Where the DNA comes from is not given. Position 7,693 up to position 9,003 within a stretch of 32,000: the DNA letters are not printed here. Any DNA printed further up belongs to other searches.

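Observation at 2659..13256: Plasmid-borne operon resembling a non-canonical sulfoglycolysis (sulfo-EMP-like) pathway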

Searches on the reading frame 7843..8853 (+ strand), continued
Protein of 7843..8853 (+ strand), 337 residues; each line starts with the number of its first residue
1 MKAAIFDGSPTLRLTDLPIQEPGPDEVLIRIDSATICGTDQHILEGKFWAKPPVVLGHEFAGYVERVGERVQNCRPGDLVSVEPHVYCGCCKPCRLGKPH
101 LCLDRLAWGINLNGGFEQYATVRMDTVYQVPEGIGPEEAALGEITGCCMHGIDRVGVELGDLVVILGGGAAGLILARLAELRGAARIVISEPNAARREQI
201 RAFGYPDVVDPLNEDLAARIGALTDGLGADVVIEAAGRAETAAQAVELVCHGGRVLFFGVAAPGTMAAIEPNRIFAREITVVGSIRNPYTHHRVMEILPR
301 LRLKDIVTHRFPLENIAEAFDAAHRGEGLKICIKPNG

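Call 83: find_encoding_contigs(protein=P0141, flank=10000, max_places=1)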
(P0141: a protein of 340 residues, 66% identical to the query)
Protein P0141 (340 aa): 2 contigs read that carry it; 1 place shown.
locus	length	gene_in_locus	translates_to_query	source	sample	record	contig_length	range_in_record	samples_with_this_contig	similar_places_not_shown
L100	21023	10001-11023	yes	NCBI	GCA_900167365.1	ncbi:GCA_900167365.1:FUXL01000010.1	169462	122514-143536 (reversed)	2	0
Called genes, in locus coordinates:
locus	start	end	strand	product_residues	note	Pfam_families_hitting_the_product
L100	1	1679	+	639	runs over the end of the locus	PF13481:AAA_25 (faint), PF00005:ABC_tran, PF02463:SMC_N (faint), PF13191:AAA_16 (faint), PF13401:AAA_22 (faint), PF13555:AAA_29 (faint), PF00005:ABC_tran, PF08352:oligo_HPY, +1 more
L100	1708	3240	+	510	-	PF00496:SBP_bac_5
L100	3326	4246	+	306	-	PF19300:BPD_transp_1_N, PF00528:BPD_transp_1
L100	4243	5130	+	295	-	PF12911:OppC_N, PF00528:BPD_transp_1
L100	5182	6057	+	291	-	PF04951:Peptidase_M55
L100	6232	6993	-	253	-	PF08220:HTH_DeoR, PF00455:DeoRC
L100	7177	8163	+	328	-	PF03480:DctP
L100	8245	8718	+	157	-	PF04290:DctQ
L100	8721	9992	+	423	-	PF06808:DctM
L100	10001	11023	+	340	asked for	PF08240:ADH_N, PF13602:ADH_zinc_N_2 (faint), PF16912:Glu_dehyd_C (weak), PF00107:ADH_zinc_N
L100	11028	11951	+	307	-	PF00294:PfkB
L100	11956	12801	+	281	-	PF01116:F_bP_aldolase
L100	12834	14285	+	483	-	PF00171:Aldedh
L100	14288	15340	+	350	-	PF00180:Iso_dh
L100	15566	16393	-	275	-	PF00106:adh_short, PF01370:Epimerase (weak), PF08659:KR, PF13561:adh_short_C2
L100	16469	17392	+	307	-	PF06719:AraC_N, PF00165:HTH_AraC (weak), PF12833:HTH_18, PF00165:HTH_AraC (weak)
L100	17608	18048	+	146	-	PF00072:Response_reg (weak)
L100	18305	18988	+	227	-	PF00027:cNMP_binding, PF13545:HTH_Crp_2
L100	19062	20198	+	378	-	PF08448:PAS_4 (faint), PF07536:HWE_HK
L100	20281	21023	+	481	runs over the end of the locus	PF01590:GAF, PF13185:GAF_2, PF13492:GAF_3, PF01590:GAF, PF13185:GAF_2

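Call 84: search_solved_structures(query=L100:11956-12798:+, max_evalue=1e-20)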
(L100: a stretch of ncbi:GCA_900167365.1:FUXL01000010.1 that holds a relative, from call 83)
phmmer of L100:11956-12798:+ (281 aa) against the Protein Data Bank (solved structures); distinct sequences matched with E-value up to 1e-20: 20.
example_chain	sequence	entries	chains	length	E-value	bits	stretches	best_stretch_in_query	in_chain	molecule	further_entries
7ncc_A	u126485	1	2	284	1.1e-57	198.7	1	1-246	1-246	Putative class II fructose-1,6-bisphosphate aldolase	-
8q57_A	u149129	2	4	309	1.4e-56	195.2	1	8-281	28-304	Tagatose-1,6-bisphosphate aldolase kbaY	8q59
3q94_A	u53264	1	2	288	1.1e-54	188.9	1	1-281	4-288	Fructose-bisphosphate aldolase, class II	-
7nc7_A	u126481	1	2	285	3.6e-54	187.2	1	1-281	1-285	Fructose-bisphosphate aldolase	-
4to8_A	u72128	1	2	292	5.6e-54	186.6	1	1-249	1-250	Fructose-1,6-bisphosphate aldolase, class II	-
1gvf_A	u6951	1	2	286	2.6e-53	184.4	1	2-246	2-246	TAGATOSE-BISPHOSPHATE ALDOLASE AGAY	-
8q58_A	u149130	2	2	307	2.1e-52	181.4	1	1-281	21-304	Ketose-bisphosphate aldolase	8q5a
3c4u_A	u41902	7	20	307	1.9e-48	168.5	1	4-222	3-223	Fructose-bisphosphate aldolase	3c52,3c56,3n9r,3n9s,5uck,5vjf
5ucs_A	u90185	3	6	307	1.2e-47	165.8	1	4-222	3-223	Fructose-bisphosphate aldolase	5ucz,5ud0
5ucn_A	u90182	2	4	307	1.3e-47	165.8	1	4-222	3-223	Fructose-bisphosphate aldolase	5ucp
5ud1_A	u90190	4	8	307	2.5e-47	164.8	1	4-222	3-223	Fructose-bisphosphate aldolase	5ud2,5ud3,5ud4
2fjk_A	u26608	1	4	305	1.5e-46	162.3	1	4-218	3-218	Fructose-bisphosphate aldolase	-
1rv8_A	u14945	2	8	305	1.1e-45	159.4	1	4-217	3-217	fructose-1,6-bisphosphate aldolase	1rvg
6ofu_A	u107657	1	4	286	1.7e-43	152.2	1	11-281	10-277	YdjI aldolase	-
3gak_A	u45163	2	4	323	3.6e-34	121.7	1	1-215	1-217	Fructose-bisphosphate aldolase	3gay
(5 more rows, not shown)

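Call 87: search_solved_structures(query=L100:7177-8160:+, max_evalue=1e-10)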
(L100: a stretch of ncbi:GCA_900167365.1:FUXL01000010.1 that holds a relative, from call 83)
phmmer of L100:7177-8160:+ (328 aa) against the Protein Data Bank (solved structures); distinct sequences matched with E-value up to 1e-10: 87 (the best 60 are shown).
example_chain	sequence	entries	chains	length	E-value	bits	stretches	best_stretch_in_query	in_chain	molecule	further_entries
4x8r_A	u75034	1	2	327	3.6e-39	138.1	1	24-327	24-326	TRAP dicarboxylate transporter, DctP subunit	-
9fvb_A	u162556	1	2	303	3.7e-39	138.1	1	27-312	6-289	Sialic acid-binding periplasmic protein SiaP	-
4p47_A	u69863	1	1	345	4.2e-39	137.9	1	45-317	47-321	TRAP dicarboxylate transporter, DctP subunit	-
7a5q_A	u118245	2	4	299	6.7e-39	137.2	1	28-312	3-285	DctP family TRAP transporter solute-binding subunit | Sialic acid-binding periplasmic protein SiaP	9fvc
4mag_A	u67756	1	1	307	7.3e-39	137.1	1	28-312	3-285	Sialic Acid Binding Protein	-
9fve_A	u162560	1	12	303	9.4e-39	136.8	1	27-312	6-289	Sialic acid-binding periplasmic protein SiaP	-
7a5c_A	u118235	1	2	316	1.4e-38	136.2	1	26-312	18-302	Sialic acid-binding periplasmic protein SiaP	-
5ltc_B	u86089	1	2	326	1.6e-38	136.1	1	26-312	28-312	C4-dicarboxylate-binding periplasmic protein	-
7t3e_A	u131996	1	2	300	2.5e-36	128.8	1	29-313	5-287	TRAP-type C4-dicarboxylate transport system, periplasmic component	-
4xfe_A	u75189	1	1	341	3.8e-36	128.2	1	23-311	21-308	TRAP dicarboxylate transporter subunit DctP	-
4mmp_A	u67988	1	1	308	4.1e-36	128.1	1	29-316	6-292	Sialic Acid Binding Protein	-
4pc9_A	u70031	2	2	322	7.3e-36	127.3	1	25-308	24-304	C4-dicarboxylate transport system, substrate-binding protein, putative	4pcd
9bhf_A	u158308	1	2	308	1.6e-35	126.1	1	25-317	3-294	DctP family TRAP transporter solute-binding subunit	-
9bh3_A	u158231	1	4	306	2.4e-35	125.6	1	26-317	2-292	DctP family TRAP transporter solute-binding subunit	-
8t9t_A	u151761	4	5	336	3e-35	125.3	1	6-327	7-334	Isethionate-binding periplasmic protein DctP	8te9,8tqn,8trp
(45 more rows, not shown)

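Call 102: find_encoding_contigs(protein=P0133, flank=10000, max_places=1)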
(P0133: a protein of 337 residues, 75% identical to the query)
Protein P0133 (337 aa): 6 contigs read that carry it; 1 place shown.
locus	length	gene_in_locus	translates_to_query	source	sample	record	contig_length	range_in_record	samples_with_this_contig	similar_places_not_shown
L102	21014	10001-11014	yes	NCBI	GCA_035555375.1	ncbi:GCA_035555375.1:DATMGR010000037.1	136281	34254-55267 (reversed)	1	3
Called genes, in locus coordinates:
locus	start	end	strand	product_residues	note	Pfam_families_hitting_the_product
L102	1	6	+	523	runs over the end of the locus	PF00496:SBP_bac_5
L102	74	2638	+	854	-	-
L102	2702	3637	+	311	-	PF19300:BPD_transp_1_N, PF00528:BPD_transp_1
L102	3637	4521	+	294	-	PF12911:OppC_N (weak), PF00528:BPD_transp_1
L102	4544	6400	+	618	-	PF00005:ABC_tran, PF02463:SMC_N (weak), PF13191:AAA_16 (faint), PF13555:AAA_29 (faint), PF13401:AAA_22 (faint), PF13304:AAA_21 (weak), PF00005:ABC_tran, PF08352:oligo_HPY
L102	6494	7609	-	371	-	PF00356:LacI, PF00532:Peripla_BP_1, PF13407:Peripla_BP_4, PF13377:Peripla_BP_3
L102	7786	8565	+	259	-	PF09339:HTH_IclR, PF01614:IclR_C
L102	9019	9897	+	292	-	PF01791:DeoC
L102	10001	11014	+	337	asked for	PF08240:ADH_N, PF00107:ADH_zinc_N, PF13602:ADH_zinc_N_2 (weak)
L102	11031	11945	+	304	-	PF00294:PfkB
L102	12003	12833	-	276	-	PF00392:GntR (faint), PF08220:HTH_DeoR, PF08279:HTH_11 (weak), PF00455:DeoRC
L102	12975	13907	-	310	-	PF02653:BPD_transp_2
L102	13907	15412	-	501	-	PF00005:ABC_tran, PF13304:AAA_21 (faint), PF00005:ABC_tran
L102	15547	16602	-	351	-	PF00532:Peripla_BP_1, PF13407:Peripla_BP_4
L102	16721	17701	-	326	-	PF02653:BPD_transp_2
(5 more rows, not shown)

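Call 103: find_encoding_contigs(protein=P0145, flank=10000, max_places=1)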
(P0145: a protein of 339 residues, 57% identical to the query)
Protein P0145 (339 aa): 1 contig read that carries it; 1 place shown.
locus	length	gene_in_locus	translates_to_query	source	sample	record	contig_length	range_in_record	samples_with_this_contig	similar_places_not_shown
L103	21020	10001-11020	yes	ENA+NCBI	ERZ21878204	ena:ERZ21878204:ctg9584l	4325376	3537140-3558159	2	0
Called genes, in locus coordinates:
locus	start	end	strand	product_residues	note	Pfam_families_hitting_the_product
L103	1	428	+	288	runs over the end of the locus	PF00528:BPD_transp_1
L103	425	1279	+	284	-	PF00528:BPD_transp_1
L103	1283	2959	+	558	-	PF13199:Glyco_hydro_66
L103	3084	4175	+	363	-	PF00990:GGDEF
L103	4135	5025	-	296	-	-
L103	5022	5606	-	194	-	PF13305:TetR_C_33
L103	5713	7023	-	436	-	-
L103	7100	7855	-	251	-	PF08220:HTH_DeoR, PF08279:HTH_11 (weak), PF00455:DeoRC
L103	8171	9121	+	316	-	PF00294:PfkB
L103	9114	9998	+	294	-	PF01116:F_bP_aldolase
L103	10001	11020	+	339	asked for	PF08240:ADH_N, PF16912:Glu_dehyd_C, PF00107:ADH_zinc_N, PF13602:ADH_zinc_N_2 (weak)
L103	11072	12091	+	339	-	PF03480:DctP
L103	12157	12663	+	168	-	PF04290:DctQ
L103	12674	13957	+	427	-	PF06808:DctM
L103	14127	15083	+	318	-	PF00005:ABC_tran, PF13304:AAA_21 (weak)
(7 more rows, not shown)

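Call 104: find_encoding_contigs(protein=P0154, flank=10000, max_places=2)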
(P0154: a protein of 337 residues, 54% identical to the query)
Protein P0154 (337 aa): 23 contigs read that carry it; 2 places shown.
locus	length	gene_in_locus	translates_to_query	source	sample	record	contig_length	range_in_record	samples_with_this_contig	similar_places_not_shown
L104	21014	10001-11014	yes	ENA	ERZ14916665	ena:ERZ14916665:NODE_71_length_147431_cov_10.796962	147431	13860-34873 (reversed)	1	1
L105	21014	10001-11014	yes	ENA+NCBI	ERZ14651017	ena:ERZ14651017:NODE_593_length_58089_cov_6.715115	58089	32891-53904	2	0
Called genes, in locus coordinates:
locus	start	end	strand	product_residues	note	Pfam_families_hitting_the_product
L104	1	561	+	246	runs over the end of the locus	PF02463:SMC_N, PF00005:ABC_tran, PF13191:AAA_16 (weak), PF20720:nSTAND3 (faint), PF13401:AAA_22 (weak), PF13304:AAA_21 (faint)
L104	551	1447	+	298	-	PF18075:FtsX_ECD, PF02687:FtsX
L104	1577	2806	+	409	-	PF24568:CC_PcsB, PF01551:Peptidase_M23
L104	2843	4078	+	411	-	PF22694:CtpB_N-like (weak), PF00595:PDZ, PF13180:PDZ_2, PF17820:PDZ_6, PF03572:Peptidase_S41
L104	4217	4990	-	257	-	PF08220:HTH_DeoR, PF00455:DeoRC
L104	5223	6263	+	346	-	PF08240:ADH_N, PF16912:Glu_dehyd_C, PF00107:ADH_zinc_N, PF13602:ADH_zinc_N_2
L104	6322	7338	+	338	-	PF00532:Peripla_BP_1, PF13407:Peripla_BP_4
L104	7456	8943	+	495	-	PF00005:ABC_tran, PF09818:ABC_ATPase (faint), PF13304:AAA_21 (faint), PF00005:ABC_tran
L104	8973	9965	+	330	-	PF02653:BPD_transp_2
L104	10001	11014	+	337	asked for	PF08240:ADH_N, PF16912:Glu_dehyd_C, PF00107:ADH_zinc_N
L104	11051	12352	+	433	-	PF00923:TAL_FSA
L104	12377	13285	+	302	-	PF08501:Shikimate_dh_N, PF01488:Shikimate_DH, PF03435:Sacchrp_dh_NADP (faint)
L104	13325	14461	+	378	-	PF00465:Fe-ADH, PF13685:Fe-ADH_2 (faint), PF25137:ADH_Fe_C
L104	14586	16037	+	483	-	PF11794:HpaB_N, PF03241:HpaB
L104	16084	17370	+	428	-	PF02550:AcetylCoA_hydro, PF13336:AcetylCoA_hyd_C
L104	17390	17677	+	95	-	PF01106:NifU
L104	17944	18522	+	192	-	-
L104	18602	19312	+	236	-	PF00072:Response_reg, PF04397:LytTR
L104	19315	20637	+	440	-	PF02518:HATPase_c (weak), PF14501:HATPase_c_5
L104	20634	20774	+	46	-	-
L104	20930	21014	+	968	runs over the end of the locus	PF13575:DUF4135, PF05147:LANC_like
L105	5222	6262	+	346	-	PF08240:ADH_N, PF16912:Glu_dehyd_C, PF00107:ADH_zinc_N, PF13602:ADH_zinc_N_2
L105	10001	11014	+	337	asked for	PF08240:ADH_N, PF16912:Glu_dehyd_C, PF00107:ADH_zinc_N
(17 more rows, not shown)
